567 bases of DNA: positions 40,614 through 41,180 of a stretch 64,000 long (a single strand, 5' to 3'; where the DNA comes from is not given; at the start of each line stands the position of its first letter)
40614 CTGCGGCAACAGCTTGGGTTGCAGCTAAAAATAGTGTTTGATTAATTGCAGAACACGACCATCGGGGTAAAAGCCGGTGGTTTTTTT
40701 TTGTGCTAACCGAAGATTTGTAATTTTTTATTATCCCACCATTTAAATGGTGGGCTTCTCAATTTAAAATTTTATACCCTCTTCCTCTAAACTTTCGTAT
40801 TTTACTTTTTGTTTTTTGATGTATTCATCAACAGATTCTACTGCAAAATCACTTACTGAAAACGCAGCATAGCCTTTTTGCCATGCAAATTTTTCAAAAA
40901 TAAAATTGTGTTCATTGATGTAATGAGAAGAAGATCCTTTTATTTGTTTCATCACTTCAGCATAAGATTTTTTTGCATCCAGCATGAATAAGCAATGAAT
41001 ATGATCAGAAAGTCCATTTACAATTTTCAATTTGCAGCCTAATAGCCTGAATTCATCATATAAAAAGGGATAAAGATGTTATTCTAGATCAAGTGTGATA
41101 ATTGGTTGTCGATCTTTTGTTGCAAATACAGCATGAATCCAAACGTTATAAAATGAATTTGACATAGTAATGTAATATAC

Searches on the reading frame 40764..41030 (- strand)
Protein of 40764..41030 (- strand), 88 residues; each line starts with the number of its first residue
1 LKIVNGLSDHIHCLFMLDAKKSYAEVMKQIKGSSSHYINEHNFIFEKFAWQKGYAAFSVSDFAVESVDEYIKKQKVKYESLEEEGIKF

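Call 15: search_protein_families(library=pfam, proteins=[window:40764-41030:-])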
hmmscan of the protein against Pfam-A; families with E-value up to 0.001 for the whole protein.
window:40764-41030:- (88 aa): 1 family
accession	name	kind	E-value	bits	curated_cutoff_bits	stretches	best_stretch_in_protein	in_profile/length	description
PF01797.21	Y1_Tnp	-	4.1e-16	59.6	23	1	4-74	46-121/121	Transposase IS200 like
